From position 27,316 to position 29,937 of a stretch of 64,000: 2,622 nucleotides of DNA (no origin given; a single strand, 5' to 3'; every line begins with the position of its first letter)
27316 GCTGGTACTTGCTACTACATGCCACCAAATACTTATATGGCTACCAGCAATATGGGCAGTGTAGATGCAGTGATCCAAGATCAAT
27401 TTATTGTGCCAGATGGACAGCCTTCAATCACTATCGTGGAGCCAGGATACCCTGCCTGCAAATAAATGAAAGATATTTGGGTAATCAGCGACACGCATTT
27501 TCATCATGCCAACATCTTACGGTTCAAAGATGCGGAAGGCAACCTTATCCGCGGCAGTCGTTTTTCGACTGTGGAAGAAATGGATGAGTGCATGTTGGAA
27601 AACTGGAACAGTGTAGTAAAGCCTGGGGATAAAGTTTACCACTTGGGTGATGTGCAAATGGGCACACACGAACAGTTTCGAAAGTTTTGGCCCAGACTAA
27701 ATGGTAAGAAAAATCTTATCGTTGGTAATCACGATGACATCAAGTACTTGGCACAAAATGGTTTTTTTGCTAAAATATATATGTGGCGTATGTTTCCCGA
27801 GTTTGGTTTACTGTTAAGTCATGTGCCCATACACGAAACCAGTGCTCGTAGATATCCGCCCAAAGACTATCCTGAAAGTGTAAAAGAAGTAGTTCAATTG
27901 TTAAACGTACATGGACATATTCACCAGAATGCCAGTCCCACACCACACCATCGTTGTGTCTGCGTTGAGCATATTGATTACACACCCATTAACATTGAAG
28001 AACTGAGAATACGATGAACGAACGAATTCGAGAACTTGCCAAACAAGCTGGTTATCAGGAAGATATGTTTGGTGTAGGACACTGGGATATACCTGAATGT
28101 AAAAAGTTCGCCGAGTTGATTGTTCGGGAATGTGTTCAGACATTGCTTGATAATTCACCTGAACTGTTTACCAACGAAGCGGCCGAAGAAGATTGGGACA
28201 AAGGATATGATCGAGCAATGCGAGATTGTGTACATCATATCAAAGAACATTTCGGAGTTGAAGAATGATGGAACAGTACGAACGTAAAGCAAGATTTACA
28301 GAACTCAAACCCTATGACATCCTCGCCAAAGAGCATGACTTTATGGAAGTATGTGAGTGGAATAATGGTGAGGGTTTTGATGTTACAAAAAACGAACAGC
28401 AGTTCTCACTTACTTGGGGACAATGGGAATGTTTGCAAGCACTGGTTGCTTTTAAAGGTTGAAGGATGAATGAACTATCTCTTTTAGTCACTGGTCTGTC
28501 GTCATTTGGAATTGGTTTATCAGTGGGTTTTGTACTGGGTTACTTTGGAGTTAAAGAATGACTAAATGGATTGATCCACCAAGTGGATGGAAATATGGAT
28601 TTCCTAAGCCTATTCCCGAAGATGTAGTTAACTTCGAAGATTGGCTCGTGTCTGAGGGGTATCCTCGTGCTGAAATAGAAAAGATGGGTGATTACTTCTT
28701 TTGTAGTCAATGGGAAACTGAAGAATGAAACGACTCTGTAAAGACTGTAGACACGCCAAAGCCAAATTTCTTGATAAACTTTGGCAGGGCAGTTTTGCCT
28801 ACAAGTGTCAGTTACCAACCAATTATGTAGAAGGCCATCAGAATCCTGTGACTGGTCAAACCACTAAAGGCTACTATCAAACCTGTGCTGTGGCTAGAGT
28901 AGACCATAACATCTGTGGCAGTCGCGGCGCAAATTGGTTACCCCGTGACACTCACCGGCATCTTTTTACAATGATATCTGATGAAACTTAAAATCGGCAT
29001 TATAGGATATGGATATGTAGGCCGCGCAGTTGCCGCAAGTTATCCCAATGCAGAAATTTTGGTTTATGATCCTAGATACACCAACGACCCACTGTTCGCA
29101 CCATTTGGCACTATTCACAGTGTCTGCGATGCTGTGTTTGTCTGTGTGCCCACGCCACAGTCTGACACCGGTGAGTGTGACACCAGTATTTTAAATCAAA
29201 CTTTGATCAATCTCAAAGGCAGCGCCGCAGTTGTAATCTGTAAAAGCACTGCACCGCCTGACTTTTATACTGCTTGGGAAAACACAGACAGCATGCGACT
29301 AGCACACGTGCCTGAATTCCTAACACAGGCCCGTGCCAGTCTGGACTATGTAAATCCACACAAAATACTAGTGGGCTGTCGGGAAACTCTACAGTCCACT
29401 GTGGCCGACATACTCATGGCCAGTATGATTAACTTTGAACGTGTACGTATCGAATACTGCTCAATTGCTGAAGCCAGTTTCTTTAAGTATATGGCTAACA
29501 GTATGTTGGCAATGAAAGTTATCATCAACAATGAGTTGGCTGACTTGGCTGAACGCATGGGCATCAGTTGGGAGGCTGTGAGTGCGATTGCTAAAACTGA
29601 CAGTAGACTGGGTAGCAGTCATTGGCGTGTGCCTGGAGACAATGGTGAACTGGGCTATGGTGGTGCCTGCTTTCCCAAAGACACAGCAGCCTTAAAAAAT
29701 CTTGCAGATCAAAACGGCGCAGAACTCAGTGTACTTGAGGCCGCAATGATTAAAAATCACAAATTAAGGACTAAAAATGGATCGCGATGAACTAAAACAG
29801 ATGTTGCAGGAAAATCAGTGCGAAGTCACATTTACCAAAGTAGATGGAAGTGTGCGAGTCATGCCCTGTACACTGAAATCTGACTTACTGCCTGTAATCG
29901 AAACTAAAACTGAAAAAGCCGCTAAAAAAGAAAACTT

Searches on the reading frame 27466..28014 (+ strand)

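Call 108: search_protein_families(library=pfam, proteins=[window:27466-28014:+], max_evalue=0.001)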
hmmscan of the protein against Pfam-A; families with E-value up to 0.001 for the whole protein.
window:27466-28014:+ (183 aa): 2 families
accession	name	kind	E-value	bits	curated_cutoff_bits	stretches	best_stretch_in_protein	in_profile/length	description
PF00149.33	Metallophos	-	2.4e-06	28.5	21.5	1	4-151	3-116/191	Calcineurin-like phosphoesterase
PF12850.12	Metallophos_2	-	1.2e-05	25.8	27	1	4-155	3-119/154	Calcineurin-like phosphoesterase superfamily domain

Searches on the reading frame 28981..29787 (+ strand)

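Call 108: search_protein_families(library=pfam, proteins=[window:28981-29787:+], max_evalue=0.001)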
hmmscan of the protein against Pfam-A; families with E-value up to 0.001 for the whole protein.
window:28981-29787:+ (269 aa): 2 families
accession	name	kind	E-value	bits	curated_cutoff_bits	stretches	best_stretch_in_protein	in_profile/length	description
PF00984.24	UDPG_MGDP_dh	-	3.5e-21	75.6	25.4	1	164-260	2-93/94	UDP-glucose/GDP-mannose dehydrogenase family, central domain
PF03721.20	UDPG_MGDP_dh_N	-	2.6e-14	53.6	27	1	47-139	75-181/187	UDP-glucose/GDP-mannose dehydrogenase family, NAD binding domain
